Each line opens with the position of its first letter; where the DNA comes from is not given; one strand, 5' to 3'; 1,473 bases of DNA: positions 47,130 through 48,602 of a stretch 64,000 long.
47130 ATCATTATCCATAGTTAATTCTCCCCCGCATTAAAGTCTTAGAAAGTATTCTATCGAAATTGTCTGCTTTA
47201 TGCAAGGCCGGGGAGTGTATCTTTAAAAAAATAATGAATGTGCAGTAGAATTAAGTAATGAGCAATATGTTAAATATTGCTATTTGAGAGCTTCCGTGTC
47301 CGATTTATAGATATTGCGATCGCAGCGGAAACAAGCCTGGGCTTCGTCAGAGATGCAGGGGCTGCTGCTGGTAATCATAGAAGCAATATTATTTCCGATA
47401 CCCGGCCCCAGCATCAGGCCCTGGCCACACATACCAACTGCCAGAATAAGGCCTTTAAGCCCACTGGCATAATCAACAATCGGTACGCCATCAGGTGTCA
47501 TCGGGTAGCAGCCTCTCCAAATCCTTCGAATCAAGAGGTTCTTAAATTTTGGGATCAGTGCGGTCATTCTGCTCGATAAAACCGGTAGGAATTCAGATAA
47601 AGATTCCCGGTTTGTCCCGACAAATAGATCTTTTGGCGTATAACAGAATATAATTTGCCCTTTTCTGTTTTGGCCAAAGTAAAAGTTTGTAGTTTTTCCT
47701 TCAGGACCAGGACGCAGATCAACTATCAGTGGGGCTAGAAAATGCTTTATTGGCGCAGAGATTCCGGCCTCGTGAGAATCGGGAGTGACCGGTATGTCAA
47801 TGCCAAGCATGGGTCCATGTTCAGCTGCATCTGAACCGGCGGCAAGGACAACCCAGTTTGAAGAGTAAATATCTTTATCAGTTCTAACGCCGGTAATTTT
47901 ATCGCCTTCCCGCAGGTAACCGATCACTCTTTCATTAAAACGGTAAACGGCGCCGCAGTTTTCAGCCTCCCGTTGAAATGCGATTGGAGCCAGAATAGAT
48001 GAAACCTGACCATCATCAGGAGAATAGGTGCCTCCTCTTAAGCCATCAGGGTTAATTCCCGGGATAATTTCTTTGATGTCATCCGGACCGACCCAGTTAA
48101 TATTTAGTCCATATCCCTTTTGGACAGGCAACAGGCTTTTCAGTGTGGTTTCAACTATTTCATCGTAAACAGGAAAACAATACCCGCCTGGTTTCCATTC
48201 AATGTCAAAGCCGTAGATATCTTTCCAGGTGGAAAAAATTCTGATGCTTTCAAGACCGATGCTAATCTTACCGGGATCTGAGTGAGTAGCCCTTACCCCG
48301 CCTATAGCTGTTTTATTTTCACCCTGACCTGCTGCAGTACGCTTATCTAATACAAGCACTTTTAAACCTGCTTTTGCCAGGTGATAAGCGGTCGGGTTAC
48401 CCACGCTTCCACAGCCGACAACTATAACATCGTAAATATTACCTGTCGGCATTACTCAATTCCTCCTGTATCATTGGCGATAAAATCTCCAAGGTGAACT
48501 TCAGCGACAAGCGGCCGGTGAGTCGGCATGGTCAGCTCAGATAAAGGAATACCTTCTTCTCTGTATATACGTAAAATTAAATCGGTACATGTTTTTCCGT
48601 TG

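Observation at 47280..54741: Three translationally coupled genes encode an amine dehydrogenase (HcnABC/SoxAB/PDH type) fused to a HydABC-like NADH/ferredoxin module. This is a candidate flavin-based electron-bifurcating amine/imine oxidoreductase that has not been described.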

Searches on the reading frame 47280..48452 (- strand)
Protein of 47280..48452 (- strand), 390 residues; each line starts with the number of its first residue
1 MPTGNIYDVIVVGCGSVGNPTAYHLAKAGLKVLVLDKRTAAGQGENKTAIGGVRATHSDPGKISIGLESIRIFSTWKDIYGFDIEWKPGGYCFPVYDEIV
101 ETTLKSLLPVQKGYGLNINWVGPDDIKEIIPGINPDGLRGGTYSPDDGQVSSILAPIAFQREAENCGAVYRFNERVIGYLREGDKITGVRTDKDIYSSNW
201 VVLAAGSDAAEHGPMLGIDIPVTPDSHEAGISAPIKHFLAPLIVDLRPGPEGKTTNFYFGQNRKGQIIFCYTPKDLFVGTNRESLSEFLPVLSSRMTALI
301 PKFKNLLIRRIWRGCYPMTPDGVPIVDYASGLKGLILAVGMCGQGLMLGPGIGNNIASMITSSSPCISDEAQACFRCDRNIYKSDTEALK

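Call 6: search_protein_families(library=pfam, proteins=[window:47280-48452:-], max_evalue=0.01)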
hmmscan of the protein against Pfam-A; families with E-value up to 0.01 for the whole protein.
window:47280-48452:- (390 aa): 10 families
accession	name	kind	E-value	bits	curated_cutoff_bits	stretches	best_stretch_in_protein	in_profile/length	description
PF01266.30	DAO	-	2.4e-51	175.8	27.9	1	8-358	1-352/353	FAD dependent oxidoreductase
PF01946.23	Thi4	-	4.5e-06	26.5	26.2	1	7-45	18-57/235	Thi4 family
PF03486.20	HI0933_like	-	6e-06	26.3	50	1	8-57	2-51/244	HI0933-like protein Rossmann domain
PF01494.25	FAD_binding_3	-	0.00033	20.4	22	1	7-40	2-35/349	FAD binding domain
PF07992.20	Pyr_redox_2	-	0.00044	20.2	26.1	1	7-207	1-109/291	Pyridine nucleotide-disulphide oxidoreductase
PF13450.12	NAD_binding_8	-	0.0007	20.3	21.9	1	11-42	1-32/68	NAD(P)-binding Rossmann-like domain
PF01134.28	GIDA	-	0.0045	16.5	22.1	0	8-39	1-32/391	Glucose inhibited division protein A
PF02558.23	ApbA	-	0.0049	16.9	22.2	1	9-39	1-31/150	Ketopantoate reductase PanE/ApbA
PF02737.24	3HCDH_N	-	0.0064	16.9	22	1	9-47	2-40/180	3-hydroxyacyl-CoA dehydrogenase, NAD binding domain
PF00890.30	FAD_binding_2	-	0.0094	15.6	20.4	0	8-55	1-47/414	FAD binding domain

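Call 7: search_protein_families(library=ncbifam, proteins=[window:47280-48452:-], max_evalue=0.01)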
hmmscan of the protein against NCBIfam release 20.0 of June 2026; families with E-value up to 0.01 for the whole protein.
window:47280-48452:- (390 aa): 69 families (the best 25 are shown)
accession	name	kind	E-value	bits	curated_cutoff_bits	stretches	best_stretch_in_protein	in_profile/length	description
TIGR02352.1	thiamin_ThiO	equivalog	1.7e-30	106.3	250.8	2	9-216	1-214/351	glycine oxidase ThiO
TIGR01373.1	soxB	subfamily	5.6e-26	91.3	529.45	1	6-379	30-398/407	sarcosine oxidase subunit beta family protein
NF001933.0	PRK00711.1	subfamily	9.5e-26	90.8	383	3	108-224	154-272/429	D-amino acid dehydrogenase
NF008425.0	PRK11259.1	equivalog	1.5e-21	76.7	257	1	6-214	4-210/377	N-methyl-L-tryptophan oxidase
TIGR01377.1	soxA_mon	subfamily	2.1e-18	66.3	479.65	1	7-224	1-215/381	amino oxidase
TIGR03364.1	HpnW_proposed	hypoth_equivalog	5.7e-15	55.2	285.1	1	7-208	1-196/365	TIGR03364 family FAD-dependent oxidoreductase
NF007450.0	PRK10015.1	subfamily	1.9e-12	46.7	466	2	161-226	116-176/429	FAD-dependent oxidoreductase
NF040813.1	pro_dh_Thprot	equivalog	1.2e-09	37.7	600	2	314-360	305-348/362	D-proline dehydrogenase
TIGR02032.1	GG-red-SF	subfamily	9.5e-09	35.3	158.8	1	7-42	1-36/297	geranylgeranyl reductase family protein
TIGR00292.1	TIGR00292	equivalog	2e-07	30.5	148.3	1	7-45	22-60/254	sulfide-dependent adenosine diphosphate thiazole synthase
NF006130.0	PRK08274.1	equivalog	8.3e-07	28.2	369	1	6-65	5-64/467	FAD-dependent tricarballylate dehydrogenase TcuA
TIGR00275.1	TIGR00275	subfamily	1e-06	27.9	183.8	0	158-210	111-162/401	aminoacetone oxidase family FAD-binding enzyme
NF041080.1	DGGGPL_reductase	equivalog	1.3e-06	27.6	580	1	7-45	2-40/447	digeranylgeranylglycerophospholipid reductase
NF050086.1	pipecolate_AmaA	exception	2.2e-06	26.6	600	1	7-56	26-74/425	L-pipecolate oxidase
TIGR03377.1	glycerol3P_GlpA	equivalog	4e-06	25.6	552.8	1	8-225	1-220/530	anaerobic glycerol-3-phosphate dehydrogenase subunit GlpA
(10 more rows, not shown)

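Call 28: search_solved_structures(query=window:47280-48452:-, max_evalue=0.00001)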
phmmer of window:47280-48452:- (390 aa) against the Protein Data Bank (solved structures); distinct sequences matched with E-value up to 0.00001: 32.
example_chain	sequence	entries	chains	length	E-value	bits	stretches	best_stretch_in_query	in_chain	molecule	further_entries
1y56_B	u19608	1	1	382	3.6e-46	161.2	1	8-379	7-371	sarcosine oxidase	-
3ada_B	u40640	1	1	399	5.3e-22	81.6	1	6-365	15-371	SARCOSINE OXIDASE BETA SUBUNIT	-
1vrq_B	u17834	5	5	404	5.5e-22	81.5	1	6-365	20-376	Sarcosine oxidase beta subunit | Subunit beta of sarcosine oxidase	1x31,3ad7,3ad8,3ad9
5l46_A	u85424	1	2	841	4.5e-21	78.5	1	8-365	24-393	Dimethylglycine dehydrogenase, mitochondrial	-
4p9s_A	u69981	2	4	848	1.4e-20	76.9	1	8-365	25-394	Dimethylglycine dehydrogenase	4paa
2gag_B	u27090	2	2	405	5.3e-20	75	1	6-365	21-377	heterotetrameric sarcosine oxidase beta-subunit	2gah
4pab_A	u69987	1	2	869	7.3e-20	74.5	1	8-365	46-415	Dimethylglycine dehydrogenase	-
7cyx_A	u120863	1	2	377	2.7e-16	62.8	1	7-361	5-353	Glycine oxidase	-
1pj5_A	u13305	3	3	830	1.7e-15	60.1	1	9-235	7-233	N,N-dimethylglycine oxidase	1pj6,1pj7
3gsi_A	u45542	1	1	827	2e-15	59.9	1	9-235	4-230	N,N-dimethylglycine oxidase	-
4ysh_A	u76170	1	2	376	3e-15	59.3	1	6-362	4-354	Glycine oxidase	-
1ryi_A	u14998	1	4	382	1.2e-12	50.8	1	7-379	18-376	GLYCINE OXIDASE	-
1ng3_A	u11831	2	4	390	1.2e-12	50.7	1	7-379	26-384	Glycine oxidase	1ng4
9woz_A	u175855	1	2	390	1.3e-12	50.6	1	7-379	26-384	Glycine oxidase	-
3if9_A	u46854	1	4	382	1.8e-12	50.2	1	7-379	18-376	Glycine oxidase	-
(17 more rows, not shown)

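Call 44: list_cluster_members(proteins=[P0001, window:47280-48452:-, window:52333-54741:-, P0002])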
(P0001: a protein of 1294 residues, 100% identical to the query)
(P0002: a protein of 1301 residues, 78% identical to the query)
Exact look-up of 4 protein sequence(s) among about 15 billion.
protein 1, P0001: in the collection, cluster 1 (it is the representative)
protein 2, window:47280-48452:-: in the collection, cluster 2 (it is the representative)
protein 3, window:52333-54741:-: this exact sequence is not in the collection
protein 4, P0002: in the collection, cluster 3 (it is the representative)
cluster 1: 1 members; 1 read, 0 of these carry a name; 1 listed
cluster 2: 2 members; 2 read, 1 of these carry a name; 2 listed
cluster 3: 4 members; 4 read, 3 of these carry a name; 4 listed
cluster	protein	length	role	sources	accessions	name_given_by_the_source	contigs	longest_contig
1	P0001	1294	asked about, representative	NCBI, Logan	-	-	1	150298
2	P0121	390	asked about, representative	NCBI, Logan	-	-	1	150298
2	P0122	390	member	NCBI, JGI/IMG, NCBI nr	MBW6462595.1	MAG: FAD-binding oxidoreductase [Firmicutes bacterium] | FAD-binding oxidoreductase [Bacillota bacterium]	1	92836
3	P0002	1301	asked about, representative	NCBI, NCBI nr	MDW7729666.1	MAG: 2Fe-2S iron-sulfur cluster-binding protein [Bacillota bacterium] | 2Fe-2S iron-sulfur cluster-binding protein [Bacillota bacterium]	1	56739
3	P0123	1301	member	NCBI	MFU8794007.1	MAG: 2Fe-2S iron-sulfur cluster-binding protein [Dethiobacteria bacterium]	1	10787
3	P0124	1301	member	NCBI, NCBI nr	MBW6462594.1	MAG: (2Fe-2S)-binding protein [Firmicutes bacterium] | (2Fe-2S)-binding protein [Bacillota bacterium]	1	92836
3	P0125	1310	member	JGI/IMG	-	-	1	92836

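Call 64: search_solved_structures(query=window:47280-48452:-, max_evalue=1e-20, show_alignments=2)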
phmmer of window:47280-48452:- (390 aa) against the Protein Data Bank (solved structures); distinct sequences matched with E-value up to 1e-20: 4.
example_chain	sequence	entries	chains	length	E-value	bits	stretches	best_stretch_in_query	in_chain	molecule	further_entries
1y56_B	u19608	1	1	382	3.6e-46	161.2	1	8-379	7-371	sarcosine oxidase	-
3ada_B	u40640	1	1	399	5.3e-22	81.6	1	6-365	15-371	SARCOSINE OXIDASE BETA SUBUNIT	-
1vrq_B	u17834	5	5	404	5.5e-22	81.5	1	6-365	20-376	Sarcosine oxidase beta subunit | Subunit beta of sarcosine oxidase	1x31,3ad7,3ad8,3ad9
5l46_A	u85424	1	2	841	4.5e-21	78.5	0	8-365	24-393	Dimethylglycine dehydrogenase, mitochondrial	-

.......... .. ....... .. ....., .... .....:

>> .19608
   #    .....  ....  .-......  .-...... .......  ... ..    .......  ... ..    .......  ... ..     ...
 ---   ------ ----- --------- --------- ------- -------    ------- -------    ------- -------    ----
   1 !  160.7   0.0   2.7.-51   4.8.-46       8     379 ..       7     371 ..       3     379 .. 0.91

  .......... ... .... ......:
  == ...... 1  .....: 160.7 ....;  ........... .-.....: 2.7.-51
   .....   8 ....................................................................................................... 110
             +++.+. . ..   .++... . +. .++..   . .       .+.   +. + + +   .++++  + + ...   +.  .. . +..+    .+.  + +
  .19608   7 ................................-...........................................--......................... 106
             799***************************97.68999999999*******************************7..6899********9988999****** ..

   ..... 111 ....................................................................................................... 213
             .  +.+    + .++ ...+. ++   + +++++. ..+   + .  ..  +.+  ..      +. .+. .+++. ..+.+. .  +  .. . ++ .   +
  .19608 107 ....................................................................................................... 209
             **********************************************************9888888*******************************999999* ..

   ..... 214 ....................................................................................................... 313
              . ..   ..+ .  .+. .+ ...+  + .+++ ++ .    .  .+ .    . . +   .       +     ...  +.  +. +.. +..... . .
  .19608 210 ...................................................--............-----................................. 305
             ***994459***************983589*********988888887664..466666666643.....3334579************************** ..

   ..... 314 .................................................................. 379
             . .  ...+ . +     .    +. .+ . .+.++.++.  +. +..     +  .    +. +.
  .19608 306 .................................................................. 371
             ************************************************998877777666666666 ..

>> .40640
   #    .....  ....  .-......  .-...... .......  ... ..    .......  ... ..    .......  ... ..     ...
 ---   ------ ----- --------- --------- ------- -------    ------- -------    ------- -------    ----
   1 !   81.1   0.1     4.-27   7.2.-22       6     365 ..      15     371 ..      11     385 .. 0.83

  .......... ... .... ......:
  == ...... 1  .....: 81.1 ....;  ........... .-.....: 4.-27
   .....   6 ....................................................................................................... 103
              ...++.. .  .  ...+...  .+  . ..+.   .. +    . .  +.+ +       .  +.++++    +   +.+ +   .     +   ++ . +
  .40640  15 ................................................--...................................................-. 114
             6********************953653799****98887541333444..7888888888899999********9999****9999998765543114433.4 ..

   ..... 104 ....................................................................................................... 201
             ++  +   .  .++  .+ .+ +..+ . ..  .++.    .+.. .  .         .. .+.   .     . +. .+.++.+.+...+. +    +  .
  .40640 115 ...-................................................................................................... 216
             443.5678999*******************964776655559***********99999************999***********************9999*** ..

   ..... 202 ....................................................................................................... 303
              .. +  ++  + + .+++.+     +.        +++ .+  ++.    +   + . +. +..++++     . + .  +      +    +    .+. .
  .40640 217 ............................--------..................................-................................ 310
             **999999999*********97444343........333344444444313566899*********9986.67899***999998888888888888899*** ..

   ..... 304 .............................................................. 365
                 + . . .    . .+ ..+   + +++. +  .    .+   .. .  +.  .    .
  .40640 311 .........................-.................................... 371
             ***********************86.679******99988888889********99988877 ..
